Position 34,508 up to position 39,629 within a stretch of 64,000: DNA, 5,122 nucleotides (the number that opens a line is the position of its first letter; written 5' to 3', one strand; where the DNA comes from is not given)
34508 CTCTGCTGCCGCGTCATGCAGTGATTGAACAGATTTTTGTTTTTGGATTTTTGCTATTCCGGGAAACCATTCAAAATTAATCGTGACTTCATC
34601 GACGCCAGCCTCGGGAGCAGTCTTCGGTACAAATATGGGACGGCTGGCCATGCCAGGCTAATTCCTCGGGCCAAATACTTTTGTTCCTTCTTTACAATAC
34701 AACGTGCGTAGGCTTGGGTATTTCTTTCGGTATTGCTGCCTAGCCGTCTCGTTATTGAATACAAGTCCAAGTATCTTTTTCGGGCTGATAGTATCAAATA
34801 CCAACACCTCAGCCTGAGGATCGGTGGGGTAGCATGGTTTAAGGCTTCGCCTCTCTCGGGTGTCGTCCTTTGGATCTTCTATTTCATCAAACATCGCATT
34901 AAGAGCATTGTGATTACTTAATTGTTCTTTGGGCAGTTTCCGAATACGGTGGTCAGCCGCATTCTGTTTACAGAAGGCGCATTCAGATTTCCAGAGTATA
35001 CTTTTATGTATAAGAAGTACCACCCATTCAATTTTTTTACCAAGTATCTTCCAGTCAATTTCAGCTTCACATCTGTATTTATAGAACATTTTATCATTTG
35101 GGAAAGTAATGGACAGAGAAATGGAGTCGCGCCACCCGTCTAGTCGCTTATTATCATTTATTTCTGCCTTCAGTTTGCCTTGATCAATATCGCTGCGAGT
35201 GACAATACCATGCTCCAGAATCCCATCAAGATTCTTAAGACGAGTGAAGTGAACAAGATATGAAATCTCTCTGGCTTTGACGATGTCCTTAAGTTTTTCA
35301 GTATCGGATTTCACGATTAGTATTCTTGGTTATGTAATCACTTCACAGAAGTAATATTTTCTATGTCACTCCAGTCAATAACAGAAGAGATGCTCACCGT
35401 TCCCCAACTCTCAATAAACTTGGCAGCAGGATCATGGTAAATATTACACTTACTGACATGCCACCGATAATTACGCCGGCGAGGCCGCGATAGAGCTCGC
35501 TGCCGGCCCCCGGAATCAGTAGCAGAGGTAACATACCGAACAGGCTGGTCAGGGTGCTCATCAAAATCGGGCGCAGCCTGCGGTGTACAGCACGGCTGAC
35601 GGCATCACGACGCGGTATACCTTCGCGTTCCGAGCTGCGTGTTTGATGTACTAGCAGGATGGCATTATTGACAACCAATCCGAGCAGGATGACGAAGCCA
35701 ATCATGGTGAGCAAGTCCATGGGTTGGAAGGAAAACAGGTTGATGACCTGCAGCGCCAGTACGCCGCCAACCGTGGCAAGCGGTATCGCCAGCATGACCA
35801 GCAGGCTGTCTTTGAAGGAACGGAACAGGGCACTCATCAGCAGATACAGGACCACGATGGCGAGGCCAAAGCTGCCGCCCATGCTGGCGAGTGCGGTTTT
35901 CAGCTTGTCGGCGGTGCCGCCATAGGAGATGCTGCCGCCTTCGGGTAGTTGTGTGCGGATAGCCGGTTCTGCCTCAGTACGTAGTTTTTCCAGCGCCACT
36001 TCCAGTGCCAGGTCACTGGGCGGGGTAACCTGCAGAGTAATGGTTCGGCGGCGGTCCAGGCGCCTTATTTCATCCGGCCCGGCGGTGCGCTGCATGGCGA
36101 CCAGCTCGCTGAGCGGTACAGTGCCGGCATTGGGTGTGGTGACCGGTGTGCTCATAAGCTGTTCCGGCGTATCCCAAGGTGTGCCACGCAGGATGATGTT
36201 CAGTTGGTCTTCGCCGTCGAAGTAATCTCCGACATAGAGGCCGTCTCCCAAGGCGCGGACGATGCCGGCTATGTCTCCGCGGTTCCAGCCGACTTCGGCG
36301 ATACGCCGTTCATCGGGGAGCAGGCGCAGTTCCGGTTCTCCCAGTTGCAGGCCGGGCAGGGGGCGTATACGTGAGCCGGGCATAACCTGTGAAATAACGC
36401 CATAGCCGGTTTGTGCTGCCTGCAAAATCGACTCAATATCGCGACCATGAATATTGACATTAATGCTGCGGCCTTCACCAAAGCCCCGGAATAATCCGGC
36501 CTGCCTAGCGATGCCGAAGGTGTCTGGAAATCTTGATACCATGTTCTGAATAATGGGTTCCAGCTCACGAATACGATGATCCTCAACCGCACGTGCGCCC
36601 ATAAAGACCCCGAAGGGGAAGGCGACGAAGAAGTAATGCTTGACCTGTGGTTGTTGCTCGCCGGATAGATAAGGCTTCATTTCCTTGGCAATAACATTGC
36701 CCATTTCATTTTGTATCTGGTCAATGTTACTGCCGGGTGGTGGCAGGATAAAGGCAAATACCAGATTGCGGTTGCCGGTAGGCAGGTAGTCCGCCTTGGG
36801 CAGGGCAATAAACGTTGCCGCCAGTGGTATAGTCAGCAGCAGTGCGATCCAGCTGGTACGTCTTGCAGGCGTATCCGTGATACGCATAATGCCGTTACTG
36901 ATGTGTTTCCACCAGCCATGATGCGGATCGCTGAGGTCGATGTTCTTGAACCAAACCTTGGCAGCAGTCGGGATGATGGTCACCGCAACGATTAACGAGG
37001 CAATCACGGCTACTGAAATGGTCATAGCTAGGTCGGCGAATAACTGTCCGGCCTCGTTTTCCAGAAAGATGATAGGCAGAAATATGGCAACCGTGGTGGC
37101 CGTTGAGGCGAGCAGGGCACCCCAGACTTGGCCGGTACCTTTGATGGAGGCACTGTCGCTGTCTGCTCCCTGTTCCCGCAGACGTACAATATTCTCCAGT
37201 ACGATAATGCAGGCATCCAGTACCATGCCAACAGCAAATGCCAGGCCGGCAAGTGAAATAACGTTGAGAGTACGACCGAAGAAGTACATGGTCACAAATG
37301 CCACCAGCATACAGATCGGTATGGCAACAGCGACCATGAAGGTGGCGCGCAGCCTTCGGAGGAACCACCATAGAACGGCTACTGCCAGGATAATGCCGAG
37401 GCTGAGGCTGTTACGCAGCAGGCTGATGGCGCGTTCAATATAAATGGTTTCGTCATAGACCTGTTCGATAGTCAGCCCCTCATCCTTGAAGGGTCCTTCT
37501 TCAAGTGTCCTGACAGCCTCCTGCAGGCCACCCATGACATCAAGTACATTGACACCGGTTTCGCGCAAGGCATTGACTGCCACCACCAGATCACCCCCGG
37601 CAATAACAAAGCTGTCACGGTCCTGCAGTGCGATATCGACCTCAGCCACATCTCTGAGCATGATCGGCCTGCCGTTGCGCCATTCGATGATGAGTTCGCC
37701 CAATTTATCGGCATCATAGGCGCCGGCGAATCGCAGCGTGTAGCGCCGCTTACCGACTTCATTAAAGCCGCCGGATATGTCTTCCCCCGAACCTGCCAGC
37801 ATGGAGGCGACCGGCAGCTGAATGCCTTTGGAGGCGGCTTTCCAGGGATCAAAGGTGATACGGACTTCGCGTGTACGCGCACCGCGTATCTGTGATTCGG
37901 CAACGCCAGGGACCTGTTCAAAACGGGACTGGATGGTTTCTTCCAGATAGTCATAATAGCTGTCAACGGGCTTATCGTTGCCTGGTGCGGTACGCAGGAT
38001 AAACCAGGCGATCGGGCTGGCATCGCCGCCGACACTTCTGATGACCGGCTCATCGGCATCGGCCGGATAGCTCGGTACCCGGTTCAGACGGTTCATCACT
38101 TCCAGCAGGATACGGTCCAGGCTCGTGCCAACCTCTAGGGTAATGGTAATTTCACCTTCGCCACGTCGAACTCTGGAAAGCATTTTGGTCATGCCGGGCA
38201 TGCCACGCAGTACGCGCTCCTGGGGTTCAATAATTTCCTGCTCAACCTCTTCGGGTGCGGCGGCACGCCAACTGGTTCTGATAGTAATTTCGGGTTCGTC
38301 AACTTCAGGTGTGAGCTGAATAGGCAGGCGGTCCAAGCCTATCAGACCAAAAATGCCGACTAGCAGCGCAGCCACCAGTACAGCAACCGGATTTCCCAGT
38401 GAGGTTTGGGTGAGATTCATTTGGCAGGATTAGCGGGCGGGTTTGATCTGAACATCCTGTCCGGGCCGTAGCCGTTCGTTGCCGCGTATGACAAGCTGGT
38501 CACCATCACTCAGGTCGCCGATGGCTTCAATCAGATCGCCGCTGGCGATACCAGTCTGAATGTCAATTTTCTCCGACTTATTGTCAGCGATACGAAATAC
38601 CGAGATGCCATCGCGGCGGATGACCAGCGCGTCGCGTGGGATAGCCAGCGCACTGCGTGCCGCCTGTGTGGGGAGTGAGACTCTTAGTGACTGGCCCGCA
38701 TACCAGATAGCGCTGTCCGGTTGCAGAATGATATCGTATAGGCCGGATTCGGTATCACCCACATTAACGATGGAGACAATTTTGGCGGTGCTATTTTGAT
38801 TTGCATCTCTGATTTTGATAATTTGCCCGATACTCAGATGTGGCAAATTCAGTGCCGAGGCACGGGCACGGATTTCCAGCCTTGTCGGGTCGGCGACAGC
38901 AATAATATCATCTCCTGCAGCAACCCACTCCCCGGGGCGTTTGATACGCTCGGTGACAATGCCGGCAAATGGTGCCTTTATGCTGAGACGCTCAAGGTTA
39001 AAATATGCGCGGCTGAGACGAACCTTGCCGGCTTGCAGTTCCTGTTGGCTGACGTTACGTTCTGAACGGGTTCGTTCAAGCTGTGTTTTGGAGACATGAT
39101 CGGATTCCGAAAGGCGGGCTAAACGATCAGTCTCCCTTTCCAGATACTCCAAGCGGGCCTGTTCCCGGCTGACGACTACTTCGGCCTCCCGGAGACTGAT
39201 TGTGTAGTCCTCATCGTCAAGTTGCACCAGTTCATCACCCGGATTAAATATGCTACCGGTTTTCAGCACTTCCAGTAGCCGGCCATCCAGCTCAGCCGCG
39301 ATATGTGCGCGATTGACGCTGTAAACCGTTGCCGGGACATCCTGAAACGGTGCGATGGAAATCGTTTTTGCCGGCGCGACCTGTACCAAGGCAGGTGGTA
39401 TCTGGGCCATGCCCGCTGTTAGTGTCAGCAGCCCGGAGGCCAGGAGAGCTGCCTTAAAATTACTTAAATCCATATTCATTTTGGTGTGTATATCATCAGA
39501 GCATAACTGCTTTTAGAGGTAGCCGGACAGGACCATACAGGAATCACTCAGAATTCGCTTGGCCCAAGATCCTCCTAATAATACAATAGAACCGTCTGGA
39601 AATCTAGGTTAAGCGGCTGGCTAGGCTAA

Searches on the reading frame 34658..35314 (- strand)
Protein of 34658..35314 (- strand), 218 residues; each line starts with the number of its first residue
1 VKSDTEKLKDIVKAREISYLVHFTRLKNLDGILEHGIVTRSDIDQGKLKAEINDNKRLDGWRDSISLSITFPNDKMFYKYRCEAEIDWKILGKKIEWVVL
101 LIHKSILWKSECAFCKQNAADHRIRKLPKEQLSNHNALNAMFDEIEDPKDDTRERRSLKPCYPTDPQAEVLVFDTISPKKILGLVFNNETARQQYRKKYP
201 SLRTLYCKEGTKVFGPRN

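Call 3: search_protein_families(library=pfam, proteins=[window:34658-35314:-], max_evalue=1)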
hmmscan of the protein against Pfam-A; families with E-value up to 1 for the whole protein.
window:34658-35314:- (218 aa): 2 families
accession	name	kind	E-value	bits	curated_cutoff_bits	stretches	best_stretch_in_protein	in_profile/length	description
PF14487.12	DarT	-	1.9e-20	73.9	22.5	1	22-199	2-183/201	ssDNA thymidine ADP-ribosyltransferase, DarT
PF06286.16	Coleoptericin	-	0.17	12.5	25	1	135-166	51-81/143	Coleoptericin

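Call 4: search_protein_families(library=padloc, proteins=[window:34658-35314:-], max_evalue=1)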
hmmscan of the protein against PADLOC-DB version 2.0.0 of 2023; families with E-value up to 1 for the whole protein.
window:34658-35314:- (218 aa): 1 family
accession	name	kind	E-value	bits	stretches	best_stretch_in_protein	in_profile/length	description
PDLC02991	DarT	-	3.5e-08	31.6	1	17-199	9-182/196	-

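Call 5: search_protein_families(library=ncbifam, proteins=[window:34658-35314:-], max_evalue=1)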
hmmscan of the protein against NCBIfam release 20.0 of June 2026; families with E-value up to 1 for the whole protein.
window:34658-35314:- (218 aa): 1 family
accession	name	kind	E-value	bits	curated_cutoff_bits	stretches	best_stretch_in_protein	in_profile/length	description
NF048013.1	toxin_DarT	equivalog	0.0022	17.8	150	0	166-197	154-185/204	type II toxin-antitoxin system toxin DNA ADP-ribosyl transferase DarT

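Call 6: search_solved_structures(query=window:34658-35314:-, max_evalue=1, show_alignments=3)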
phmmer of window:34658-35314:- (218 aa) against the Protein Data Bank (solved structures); distinct sequences matched with E-value up to 1: 2.
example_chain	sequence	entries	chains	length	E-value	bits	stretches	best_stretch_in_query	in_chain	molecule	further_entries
8baq_A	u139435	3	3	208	5.7e-34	120.7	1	8-203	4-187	DarT ssDNA thymidine ADP-ribosyltransferase family protein | E. coli C7 DarT1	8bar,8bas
4ufc_A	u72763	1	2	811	0.026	17.2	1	117-165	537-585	GH95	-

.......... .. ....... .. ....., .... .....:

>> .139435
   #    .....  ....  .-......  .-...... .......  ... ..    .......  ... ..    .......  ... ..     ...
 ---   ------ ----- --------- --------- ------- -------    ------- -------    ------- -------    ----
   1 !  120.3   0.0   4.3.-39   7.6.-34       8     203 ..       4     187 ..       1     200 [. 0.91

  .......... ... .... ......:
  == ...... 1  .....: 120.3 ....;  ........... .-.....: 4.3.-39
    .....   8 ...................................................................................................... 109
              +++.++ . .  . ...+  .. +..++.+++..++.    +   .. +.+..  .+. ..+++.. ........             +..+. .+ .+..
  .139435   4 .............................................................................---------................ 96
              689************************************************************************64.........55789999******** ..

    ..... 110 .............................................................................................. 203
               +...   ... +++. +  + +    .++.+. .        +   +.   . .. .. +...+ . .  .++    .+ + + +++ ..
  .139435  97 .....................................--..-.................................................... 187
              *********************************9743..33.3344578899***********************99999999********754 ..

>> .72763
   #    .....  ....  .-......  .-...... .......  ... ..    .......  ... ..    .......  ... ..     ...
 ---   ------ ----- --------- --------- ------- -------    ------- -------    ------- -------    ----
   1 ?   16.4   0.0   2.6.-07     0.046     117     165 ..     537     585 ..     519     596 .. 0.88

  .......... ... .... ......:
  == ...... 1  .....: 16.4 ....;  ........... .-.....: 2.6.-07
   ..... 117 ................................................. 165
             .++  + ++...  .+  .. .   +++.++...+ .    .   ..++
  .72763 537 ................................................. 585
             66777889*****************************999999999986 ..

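Call 62: predict_structure(protein=window:34661-35314:-)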
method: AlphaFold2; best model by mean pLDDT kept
length: 218 residues; sequences in the alignment: 1
mean_pLDDT: 41.1   pTM: 0.33
mean pLDDT of the five models: 41.1, 36.3, 35.8, 34.6, 32.6
residues with pLDDT >= 90: 0; 70-90: 0; 50-70: 37; < 50: 181
segments of 3 or more residues with pLDDT < 50: 1-159, 174-182, 207-218
pLDDT, mean of each block of 10 residues (from residue 1): 40 39 36 36 42 38 40 34 36 39 34 28 41 40 37 41 55 42 57 60 50 38
secondary structure, 60 per line:
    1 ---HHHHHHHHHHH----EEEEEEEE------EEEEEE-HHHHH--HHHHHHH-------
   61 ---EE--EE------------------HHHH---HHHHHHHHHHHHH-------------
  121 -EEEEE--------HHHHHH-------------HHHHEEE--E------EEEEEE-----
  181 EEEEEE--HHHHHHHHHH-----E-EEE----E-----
elements in order: H4-14 E19-26 E33-38 H40-44 H47-53 H88-91 H95-107 E122-126 H135-140 H154-157 E158-160 E170-175 E181-186 H189-198 E206-208

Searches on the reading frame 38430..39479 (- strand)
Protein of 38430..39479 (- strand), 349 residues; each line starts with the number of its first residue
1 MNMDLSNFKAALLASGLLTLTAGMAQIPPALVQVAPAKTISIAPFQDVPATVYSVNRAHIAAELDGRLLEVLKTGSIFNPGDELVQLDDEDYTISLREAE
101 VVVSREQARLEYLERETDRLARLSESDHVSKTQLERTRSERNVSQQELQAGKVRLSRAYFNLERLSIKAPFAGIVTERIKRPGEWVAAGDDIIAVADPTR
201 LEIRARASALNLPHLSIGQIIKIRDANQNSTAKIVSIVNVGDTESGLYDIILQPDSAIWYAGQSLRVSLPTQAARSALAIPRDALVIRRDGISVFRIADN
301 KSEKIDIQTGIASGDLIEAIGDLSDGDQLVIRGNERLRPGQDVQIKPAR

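Call 65: search_protein_families(library=pfam, proteins=[window:38430-39479:-], max_evalue=0.001)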
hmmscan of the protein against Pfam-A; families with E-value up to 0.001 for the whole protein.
window:38430-39479:- (349 aa): 2 families
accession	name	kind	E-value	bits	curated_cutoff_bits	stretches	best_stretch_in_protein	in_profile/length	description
PF13437.12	HlyD_3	-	7.2e-13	49.6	22.2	1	167-256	2-95/106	HlyD family secretion protein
PF16576.10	HlyD_D23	-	2.2e-06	27.6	30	1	126-224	77-168/214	Barrel-sandwich domain of CusB or HlyD membrane-fusion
